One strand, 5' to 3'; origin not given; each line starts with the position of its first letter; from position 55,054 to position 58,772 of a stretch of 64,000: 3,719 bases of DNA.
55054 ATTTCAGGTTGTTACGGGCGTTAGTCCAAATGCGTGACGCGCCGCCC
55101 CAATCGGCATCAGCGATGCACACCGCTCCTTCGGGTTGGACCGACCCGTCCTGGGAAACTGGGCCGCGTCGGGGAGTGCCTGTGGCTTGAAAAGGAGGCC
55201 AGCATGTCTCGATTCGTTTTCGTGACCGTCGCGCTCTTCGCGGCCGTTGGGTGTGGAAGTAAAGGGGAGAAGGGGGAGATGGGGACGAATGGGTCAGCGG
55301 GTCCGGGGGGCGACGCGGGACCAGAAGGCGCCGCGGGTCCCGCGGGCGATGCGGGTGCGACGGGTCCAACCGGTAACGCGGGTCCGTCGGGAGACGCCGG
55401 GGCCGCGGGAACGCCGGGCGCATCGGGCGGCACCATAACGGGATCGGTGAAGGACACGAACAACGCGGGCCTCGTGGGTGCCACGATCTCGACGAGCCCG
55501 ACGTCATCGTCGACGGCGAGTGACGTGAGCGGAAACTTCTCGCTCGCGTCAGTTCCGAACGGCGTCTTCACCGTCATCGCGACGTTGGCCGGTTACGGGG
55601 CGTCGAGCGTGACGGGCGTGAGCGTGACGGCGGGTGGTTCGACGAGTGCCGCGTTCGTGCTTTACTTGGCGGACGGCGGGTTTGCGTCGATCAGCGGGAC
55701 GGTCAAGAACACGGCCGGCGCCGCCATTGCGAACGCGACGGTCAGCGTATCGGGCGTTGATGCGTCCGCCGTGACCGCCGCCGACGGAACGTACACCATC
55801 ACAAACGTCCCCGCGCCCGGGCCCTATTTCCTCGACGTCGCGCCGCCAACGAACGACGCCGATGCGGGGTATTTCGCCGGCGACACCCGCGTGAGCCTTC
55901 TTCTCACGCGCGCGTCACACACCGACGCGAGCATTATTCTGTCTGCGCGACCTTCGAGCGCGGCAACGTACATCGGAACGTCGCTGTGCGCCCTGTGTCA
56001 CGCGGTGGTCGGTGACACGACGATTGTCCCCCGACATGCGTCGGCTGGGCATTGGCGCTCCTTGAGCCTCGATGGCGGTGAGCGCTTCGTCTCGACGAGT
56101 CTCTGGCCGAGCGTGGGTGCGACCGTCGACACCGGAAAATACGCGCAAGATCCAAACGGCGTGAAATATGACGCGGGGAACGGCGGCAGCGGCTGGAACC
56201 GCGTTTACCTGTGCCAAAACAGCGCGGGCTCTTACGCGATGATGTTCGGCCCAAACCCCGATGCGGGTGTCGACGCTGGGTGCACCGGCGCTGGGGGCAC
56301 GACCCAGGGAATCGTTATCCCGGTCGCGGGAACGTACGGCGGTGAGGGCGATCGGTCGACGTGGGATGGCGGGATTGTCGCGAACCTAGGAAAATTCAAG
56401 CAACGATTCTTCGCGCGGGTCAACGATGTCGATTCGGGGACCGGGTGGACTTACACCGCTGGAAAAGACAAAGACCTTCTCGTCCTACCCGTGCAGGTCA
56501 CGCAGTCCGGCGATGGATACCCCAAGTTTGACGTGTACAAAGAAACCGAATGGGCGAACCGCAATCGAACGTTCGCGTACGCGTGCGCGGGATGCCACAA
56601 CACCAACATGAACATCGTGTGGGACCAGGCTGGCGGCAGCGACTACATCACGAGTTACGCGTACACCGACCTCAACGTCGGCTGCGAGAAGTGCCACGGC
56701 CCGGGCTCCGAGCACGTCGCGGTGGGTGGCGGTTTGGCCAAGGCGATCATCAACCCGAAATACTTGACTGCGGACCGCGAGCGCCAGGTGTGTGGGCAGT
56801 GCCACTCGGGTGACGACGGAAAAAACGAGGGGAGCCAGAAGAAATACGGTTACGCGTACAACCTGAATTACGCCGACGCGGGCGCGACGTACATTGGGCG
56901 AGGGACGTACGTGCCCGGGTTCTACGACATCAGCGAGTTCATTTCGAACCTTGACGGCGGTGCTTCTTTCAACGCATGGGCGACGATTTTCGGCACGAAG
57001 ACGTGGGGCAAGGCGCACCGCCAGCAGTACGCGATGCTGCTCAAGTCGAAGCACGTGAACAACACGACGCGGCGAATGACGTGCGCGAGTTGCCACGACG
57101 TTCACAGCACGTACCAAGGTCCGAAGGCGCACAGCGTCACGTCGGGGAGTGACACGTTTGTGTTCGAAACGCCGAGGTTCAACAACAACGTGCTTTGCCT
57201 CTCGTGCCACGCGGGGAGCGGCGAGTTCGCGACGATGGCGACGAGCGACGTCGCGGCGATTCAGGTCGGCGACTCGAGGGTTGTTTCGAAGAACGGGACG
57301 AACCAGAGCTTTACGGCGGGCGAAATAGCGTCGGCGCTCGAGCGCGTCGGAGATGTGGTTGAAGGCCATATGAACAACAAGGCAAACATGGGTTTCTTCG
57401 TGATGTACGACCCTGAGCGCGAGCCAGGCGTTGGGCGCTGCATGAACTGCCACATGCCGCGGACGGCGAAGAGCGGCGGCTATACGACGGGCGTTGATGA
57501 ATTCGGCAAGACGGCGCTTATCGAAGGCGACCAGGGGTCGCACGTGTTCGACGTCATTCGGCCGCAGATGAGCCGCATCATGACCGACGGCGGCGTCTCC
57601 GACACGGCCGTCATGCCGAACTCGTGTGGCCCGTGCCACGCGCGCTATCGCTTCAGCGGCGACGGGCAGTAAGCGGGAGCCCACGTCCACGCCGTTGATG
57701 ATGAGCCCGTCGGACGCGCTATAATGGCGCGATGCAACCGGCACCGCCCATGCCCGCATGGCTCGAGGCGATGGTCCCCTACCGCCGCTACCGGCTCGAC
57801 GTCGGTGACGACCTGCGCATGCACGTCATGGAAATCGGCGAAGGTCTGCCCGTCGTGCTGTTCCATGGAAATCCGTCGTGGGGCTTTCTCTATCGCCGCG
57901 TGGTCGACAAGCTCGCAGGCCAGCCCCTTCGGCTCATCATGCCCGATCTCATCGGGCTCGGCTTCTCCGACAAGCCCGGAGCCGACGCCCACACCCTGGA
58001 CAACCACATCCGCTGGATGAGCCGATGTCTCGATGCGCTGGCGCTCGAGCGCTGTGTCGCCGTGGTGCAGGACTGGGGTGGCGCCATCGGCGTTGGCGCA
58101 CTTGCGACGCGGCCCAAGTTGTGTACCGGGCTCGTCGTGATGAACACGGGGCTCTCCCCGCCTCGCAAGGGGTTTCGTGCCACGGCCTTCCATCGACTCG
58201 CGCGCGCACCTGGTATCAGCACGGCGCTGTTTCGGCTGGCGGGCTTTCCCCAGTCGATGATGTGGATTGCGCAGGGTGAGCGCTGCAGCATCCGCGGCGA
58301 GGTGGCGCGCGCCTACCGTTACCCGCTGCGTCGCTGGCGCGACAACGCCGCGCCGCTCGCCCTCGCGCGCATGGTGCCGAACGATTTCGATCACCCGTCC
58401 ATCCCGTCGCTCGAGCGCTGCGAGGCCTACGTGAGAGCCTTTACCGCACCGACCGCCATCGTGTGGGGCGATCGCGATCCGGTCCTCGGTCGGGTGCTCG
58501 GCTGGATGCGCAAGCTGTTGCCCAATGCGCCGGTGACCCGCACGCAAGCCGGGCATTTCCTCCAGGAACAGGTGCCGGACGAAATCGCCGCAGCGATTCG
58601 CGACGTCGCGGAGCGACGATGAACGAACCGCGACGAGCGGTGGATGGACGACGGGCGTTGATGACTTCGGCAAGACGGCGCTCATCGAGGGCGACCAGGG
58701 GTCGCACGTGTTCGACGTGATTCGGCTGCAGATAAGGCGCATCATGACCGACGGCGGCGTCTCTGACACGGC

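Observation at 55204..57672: Lipoprotein combining a 20-triplet collagen-like Gly-X-Y segment with an octaheme cytochrome c domain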

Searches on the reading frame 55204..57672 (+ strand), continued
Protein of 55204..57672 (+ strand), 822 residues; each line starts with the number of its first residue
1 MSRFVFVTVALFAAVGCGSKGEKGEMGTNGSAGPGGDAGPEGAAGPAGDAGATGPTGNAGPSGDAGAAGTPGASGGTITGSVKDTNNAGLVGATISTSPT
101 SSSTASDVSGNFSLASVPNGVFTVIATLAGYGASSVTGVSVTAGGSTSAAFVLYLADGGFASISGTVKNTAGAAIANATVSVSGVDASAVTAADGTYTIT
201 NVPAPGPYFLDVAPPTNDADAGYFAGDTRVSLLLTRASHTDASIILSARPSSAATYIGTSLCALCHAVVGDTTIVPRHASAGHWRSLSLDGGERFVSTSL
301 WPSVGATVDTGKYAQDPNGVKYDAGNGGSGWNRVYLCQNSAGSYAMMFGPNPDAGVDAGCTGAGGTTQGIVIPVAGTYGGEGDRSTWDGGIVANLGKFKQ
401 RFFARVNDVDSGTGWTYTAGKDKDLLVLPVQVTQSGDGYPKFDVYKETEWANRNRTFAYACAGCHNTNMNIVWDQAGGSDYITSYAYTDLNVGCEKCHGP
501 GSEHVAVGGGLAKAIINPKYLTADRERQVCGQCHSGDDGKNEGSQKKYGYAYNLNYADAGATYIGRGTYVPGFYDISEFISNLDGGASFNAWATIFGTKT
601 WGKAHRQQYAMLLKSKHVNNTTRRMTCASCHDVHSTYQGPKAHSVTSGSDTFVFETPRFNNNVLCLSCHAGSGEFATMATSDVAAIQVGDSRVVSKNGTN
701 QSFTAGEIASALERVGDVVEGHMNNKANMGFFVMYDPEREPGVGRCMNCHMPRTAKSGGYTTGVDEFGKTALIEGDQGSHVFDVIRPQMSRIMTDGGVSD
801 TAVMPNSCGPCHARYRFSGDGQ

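Call 64: find_encoding_contigs(protein=P0036, flank=6000, max_places=1)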
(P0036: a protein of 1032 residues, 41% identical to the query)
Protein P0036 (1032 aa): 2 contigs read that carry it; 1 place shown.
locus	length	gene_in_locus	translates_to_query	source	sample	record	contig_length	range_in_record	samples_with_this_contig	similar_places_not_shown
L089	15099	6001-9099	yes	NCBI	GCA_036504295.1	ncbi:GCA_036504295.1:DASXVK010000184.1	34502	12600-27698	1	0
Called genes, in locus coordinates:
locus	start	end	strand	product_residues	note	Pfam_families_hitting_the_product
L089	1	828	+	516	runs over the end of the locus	-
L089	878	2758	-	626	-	PF06964:Alpha-L-AF_C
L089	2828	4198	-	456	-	PF00072:Response_reg, PF00158:Sigma54_activat, PF14532:Sigma54_activ_2, PF07728:AAA_5, PF25601:AAA_lid_14, PF02954:HTH_8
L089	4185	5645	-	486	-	PF00672:HAMP, PF26769:HAMP_PhoQ (faint), PF00512:HisKA, PF02518:HATPase_c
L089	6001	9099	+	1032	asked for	PF01391:Collagen (weak), PF22904:NOMO1-like_2nd (faint), PF09430:EMC7_beta-sandw (faint), PF13620:CarboxypepD_reg, PF13715:CarbopepD_reg_2 (faint), PF14686:fn3_3 (faint), PF13620:CarboxypepD_reg, PF14522:Cytochrome_C7 (faint), +1 more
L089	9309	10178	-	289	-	PF01678:DAP_epimerase, PF26317:CntK_N (faint), PF01678:DAP_epimerase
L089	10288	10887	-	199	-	PF05685:Uma2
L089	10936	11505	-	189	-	-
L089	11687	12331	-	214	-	-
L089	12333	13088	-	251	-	PF00121:TIM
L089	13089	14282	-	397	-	PF00162:PGK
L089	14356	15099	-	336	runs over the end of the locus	PF00044:Gp_dh_N, PF02800:Gp_dh_C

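Call 67: list_cluster_members(proteins=[P0001, P0002, P0036])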
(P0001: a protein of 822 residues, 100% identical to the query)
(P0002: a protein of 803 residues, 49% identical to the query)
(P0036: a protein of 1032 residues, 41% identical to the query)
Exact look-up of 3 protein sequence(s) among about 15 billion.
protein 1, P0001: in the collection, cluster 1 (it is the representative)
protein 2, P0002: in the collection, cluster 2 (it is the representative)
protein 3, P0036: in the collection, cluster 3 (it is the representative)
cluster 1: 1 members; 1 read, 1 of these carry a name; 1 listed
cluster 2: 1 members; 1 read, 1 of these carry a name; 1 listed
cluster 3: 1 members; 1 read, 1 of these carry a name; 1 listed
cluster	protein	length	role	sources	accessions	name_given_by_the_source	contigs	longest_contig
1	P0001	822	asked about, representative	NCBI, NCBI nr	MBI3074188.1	MAG: carboxypeptidase regulatory-like domain-containing protein [Deltaproteobacteria ... | carboxypeptidase regulatory-like domain-containing protein [Deltaproteobacteria bacterium]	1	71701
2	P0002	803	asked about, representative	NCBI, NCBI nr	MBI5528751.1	MAG: carboxypeptidase regulatory-like domain-containing protein [Deltaproteobacteria ... | carboxypeptidase regulatory-like domain-containing protein [Deltaproteobacteria bacterium]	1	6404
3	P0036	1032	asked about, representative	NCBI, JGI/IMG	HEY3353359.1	MAG TPA: carboxypeptidase-like regulatory domain-containing protein [Polyangia bacterium] | hypothetical protein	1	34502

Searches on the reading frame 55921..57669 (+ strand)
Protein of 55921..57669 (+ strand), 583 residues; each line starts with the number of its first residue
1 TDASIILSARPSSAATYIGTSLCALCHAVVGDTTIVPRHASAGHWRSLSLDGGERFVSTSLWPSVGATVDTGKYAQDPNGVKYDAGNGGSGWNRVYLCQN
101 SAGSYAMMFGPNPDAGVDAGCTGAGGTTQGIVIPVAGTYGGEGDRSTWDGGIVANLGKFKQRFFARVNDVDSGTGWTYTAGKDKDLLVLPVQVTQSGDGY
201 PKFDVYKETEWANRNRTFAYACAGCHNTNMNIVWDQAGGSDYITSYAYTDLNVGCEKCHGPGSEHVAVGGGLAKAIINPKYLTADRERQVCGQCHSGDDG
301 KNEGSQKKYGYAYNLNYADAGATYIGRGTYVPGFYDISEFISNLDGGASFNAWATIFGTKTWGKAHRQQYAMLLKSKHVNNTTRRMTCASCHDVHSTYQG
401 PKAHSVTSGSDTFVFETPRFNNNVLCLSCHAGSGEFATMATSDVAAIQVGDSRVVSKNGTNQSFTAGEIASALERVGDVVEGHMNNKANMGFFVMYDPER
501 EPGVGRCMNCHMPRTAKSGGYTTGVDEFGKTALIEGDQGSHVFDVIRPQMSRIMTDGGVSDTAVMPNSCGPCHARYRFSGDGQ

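Call 27: search_protein_representatives(protein=window:55921-57669:+)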
Query: 583 residues. Proteins with E-value up to 0.001 (for the whole library): 1501; up to 1e-10: 249; up to 1e-30: 32. The best 150 are listed.
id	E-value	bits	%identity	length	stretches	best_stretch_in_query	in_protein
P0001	0.0e+00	1367.8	100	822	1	1-583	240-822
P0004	2.1e-170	584.6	53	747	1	4-580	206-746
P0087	5.3e-142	490.8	49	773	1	5-580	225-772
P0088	5.3e-140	484.2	52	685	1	4-524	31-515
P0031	6.7e-118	411.2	45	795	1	2-579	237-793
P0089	3.4e-111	389.1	44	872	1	2-579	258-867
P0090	1.4e-102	360.6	47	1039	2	20-558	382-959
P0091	3.0e-95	336.4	40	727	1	4-578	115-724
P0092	8.1e-95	335.0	42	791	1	16-560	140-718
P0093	2.2e-90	320.4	40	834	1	4-581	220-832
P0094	3.8e-84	299.8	39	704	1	3-550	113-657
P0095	3.5e-82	293.3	42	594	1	103-558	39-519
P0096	2.3e-77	277.3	42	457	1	154-577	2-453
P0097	2.5e-76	273.9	56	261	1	309-581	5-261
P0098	1.5e-71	258.1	35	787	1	3-579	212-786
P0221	2.1e-16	76.1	35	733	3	217-400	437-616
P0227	1.2e-15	73.5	34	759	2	246-412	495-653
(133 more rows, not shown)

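Call 56: search_protein_families(library=pfam, proteins=[P0221, P0227], max_evalue=0.001)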
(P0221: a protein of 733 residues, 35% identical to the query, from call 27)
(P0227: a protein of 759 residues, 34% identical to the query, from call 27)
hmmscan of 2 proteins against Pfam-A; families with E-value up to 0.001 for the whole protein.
P0221 (733 aa): 5 families
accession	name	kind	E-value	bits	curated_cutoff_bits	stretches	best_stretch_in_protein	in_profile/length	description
PF01391.23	Collagen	-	1e-12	48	27.2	2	24-81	1-58/60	Collagen triple helix repeat (20 copies)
PF14522.11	Cytochrome_C7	-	2.5e-11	43.7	24.8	0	598-665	9-66/67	Cytochrome c7 and related cytochrome c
PF14537.11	Cytochrom_c3_2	-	1.2e-05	26.1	25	0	439-527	6-65/79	Cytochrome c3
PF22113.1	Mtrc-MtrF_II-IV_dom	-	1.9e-05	24.7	30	0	438-528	80-165/176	Outer membrane cytochrome MtrC/MtrF-like, domains II/IV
PF09699.15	Paired_CXXCH_1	-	1.9e-05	24.7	20.6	0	603-638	8-39/41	Doubled CXXCH motif (Paired_CXXCH_1)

P0227 (759 aa): 6 families
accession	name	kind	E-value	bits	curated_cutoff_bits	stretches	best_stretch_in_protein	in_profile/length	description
PF01391.23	Collagen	-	8.4e-13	48.3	27.2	2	50-105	1-56/60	Collagen triple helix repeat (20 copies)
PF09699.15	Paired_CXXCH_1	-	1.9e-10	40.7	20.6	1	631-663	8-39/41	Doubled CXXCH motif (Paired_CXXCH_1)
PF14522.11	Cytochrome_C7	-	2e-07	31.2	24.8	0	653-695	13-55/67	Cytochrome c7 and related cytochrome c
PF22113.1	Mtrc-MtrF_II-IV_dom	-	2e-05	24.6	30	0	450-547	77-167/176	Outer membrane cytochrome MtrC/MtrF-like, domains II/IV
PF14537.11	Cytochrom_c3_2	-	2.4e-05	25.1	25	0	631-692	8-68/79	Cytochrome c3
PF13435.11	Cytochrome_C554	-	0.00011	23.5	20.8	0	610-688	6-83/84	Cytochrome c554 and c-prime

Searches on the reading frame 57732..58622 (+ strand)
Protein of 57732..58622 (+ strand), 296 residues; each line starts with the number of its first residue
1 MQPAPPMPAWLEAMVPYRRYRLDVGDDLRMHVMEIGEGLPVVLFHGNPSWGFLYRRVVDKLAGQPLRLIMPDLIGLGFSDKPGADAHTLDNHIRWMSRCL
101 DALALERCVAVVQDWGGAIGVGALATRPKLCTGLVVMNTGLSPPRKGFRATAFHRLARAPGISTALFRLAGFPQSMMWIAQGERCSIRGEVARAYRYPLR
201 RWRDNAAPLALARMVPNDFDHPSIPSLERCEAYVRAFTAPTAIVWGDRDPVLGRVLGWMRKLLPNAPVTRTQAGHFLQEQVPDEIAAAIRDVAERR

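Call 12: search_protein_families(library=pfam, proteins=[window:57732-58622:+], max_evalue=0.001)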
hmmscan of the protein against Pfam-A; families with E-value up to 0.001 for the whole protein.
window:57732-58622:+ (296 aa): 3 families
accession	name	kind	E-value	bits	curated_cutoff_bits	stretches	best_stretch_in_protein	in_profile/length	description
PF00561.26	Abhydrolase_1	-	1.6e-20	74.2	25.8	1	40-279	2-242/245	alpha/beta hydrolase fold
PF12697.13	Abhydrolase_6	-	4.9e-13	50.7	26.3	1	41-288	1-217/217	Alpha/beta hydrolase family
PF12146.15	Hydrolase_4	-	2.7e-08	33.9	27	1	41-252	7-205/239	Serine aminopeptidase, S33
